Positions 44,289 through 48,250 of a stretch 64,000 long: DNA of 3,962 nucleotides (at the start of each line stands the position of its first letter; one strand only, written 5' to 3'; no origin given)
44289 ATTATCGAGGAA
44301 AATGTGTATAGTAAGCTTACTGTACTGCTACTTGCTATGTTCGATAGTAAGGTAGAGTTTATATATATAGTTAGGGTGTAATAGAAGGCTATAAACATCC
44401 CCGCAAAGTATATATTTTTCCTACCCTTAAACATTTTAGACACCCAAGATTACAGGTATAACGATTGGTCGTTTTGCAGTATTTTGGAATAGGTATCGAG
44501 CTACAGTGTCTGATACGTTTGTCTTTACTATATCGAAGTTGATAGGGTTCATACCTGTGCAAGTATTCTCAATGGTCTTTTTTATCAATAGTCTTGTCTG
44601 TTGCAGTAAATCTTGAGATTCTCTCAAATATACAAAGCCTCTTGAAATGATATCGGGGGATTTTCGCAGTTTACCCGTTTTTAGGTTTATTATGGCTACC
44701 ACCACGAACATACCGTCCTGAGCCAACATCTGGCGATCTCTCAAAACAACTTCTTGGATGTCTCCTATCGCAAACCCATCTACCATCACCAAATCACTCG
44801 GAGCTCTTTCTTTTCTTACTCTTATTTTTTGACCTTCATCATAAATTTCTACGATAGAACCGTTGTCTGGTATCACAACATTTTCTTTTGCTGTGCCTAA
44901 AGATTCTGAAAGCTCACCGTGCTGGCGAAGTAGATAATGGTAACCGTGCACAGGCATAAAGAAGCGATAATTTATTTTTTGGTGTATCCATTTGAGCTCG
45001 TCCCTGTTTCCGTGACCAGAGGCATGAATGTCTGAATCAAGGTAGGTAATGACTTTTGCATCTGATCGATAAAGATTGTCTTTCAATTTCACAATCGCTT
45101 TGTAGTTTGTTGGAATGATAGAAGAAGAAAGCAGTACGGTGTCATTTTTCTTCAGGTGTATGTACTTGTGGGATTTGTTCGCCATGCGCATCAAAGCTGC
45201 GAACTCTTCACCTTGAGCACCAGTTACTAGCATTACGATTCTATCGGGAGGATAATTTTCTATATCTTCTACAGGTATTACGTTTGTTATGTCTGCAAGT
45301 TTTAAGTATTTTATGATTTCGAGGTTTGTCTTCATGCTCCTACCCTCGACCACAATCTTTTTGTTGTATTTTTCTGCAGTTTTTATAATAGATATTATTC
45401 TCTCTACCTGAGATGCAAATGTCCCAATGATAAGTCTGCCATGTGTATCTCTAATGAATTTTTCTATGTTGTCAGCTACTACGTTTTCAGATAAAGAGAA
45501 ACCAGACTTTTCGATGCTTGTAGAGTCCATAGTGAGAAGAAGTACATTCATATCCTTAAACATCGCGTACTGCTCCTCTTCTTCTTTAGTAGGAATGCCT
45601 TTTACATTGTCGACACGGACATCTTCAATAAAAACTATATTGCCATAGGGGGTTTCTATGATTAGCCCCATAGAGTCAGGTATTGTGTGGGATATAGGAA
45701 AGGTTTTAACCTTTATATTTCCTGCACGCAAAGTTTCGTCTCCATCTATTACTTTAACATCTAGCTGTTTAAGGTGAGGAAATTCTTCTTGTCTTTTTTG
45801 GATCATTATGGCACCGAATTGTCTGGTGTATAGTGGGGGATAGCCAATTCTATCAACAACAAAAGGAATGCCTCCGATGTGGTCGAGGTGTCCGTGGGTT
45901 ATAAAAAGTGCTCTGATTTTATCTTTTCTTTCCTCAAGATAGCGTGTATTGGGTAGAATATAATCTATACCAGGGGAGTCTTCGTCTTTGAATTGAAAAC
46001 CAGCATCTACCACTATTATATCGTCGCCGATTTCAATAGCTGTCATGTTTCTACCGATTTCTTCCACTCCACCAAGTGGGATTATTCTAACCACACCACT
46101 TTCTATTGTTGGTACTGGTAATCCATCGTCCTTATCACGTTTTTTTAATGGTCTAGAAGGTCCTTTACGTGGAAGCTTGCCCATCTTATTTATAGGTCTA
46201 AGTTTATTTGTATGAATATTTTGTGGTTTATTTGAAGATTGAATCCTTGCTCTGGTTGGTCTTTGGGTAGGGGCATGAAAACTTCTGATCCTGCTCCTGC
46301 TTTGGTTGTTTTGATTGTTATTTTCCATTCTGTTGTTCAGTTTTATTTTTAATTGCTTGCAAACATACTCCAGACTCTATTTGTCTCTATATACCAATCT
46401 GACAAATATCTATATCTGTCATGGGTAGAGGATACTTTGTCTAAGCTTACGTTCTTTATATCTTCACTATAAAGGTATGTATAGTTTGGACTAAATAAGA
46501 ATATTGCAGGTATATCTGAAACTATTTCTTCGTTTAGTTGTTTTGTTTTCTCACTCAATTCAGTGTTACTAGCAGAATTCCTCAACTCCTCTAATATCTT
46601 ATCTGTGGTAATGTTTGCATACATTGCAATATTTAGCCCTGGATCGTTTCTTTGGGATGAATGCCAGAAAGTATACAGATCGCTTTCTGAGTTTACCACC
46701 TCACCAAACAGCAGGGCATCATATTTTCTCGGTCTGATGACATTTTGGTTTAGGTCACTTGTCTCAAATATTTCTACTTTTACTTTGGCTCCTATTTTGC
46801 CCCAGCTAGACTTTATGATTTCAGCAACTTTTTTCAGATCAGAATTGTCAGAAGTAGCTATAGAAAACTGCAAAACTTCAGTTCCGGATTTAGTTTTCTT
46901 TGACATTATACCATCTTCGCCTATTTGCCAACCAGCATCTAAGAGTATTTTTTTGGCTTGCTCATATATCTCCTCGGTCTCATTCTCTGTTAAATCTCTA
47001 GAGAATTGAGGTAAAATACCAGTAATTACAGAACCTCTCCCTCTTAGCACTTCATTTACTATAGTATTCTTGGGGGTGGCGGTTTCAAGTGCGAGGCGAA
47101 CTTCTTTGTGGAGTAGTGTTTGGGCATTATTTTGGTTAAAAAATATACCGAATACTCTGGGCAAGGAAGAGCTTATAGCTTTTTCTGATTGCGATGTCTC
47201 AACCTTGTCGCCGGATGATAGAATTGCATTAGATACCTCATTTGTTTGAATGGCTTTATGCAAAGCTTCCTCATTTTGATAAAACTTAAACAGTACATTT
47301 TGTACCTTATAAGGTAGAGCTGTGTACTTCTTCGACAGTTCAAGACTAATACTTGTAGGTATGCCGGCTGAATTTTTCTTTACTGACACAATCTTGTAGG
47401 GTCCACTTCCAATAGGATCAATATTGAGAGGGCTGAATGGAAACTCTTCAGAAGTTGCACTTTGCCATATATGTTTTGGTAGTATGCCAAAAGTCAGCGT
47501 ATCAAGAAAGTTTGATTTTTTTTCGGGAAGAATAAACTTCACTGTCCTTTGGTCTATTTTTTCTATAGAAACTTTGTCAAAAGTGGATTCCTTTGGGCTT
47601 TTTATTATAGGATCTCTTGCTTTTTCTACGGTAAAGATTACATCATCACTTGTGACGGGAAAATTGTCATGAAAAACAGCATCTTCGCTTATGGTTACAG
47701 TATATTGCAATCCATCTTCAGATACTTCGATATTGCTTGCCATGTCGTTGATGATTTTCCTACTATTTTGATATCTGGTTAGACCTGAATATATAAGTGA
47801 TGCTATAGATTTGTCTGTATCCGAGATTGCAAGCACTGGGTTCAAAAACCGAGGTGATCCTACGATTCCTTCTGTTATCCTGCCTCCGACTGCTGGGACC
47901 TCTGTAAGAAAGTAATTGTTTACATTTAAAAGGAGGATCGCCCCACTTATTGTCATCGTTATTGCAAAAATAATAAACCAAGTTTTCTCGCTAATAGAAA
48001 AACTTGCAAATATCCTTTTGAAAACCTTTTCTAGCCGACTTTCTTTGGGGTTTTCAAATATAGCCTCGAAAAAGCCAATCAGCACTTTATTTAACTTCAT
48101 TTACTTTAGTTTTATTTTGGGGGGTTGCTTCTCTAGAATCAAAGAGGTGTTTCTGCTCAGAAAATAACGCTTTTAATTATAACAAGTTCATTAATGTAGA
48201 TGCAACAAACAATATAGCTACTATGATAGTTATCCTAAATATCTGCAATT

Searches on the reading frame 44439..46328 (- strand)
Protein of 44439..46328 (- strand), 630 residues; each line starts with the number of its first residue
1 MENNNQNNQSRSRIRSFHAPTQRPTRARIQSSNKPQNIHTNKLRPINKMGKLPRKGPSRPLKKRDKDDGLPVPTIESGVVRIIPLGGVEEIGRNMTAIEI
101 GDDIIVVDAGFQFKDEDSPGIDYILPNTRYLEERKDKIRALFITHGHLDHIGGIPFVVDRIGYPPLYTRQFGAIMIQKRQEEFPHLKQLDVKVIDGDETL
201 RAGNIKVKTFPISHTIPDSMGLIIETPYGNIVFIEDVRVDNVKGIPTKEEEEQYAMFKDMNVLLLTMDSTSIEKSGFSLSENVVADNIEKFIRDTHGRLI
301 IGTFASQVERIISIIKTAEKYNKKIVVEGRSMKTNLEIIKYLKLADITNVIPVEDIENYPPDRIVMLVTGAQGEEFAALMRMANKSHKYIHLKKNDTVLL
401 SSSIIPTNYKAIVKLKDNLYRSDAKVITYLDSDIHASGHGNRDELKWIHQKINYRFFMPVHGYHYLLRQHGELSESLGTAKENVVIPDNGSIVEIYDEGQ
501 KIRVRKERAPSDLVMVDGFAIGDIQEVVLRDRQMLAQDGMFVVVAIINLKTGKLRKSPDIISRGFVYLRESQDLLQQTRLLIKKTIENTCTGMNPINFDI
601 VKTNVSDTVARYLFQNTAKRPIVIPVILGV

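Call 73: search_protein_families(library=pfam, proteins=[window:44439-46328:-], max_evalue=0.0001)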
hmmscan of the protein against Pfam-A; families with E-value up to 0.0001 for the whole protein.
window:44439-46328:- (630 aa): 4 families
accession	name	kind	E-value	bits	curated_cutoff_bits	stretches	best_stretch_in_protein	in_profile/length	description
PF22505.1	RNase_J_b_CASP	-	4.3e-36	123.9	27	1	297-419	2-126/126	Ribonuclease J, beta-CASP domain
PF17770.6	RNase_J_C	-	2.5e-25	89.9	23.8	1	528-630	1-102/102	Ribonuclease J C-terminal domain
PF00753.33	Lactamase_B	-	2.6e-11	44.3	22.7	1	93-233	6-146/196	Metallo-beta-lactamase superfamily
PF12706.13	Lactamase_B_2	-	2.7e-10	40.6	27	1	105-238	3-144/200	Beta-lactamase superfamily domain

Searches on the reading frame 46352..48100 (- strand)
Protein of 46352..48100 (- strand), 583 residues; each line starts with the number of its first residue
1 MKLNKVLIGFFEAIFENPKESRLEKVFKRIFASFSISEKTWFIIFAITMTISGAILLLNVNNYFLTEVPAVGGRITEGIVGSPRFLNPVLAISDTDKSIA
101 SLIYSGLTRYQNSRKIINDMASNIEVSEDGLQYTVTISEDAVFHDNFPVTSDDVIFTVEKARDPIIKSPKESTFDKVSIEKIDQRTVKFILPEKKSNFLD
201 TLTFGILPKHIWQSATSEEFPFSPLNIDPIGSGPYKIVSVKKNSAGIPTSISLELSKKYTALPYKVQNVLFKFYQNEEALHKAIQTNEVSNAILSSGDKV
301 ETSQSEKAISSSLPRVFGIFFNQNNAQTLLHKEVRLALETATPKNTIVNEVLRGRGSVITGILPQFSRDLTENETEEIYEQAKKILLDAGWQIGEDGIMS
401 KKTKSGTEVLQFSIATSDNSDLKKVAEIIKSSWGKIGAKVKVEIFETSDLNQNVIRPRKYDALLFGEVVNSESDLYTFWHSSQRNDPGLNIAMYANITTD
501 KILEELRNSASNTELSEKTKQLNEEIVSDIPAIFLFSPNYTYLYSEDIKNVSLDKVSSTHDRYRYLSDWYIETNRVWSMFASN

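Call 73: search_protein_families(library=pfam, proteins=[window:46352-48100:-], max_evalue=0.0001)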
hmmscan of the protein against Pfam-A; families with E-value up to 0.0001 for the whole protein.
window:46352-48100:- (583 aa): 1 family
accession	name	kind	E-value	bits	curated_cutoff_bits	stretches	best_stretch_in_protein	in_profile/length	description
PF00496.27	SBP_bac_5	-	1e-56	193.1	32.4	1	115-482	1-364/368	Bacterial extracellular solute-binding proteins, family 5 Middle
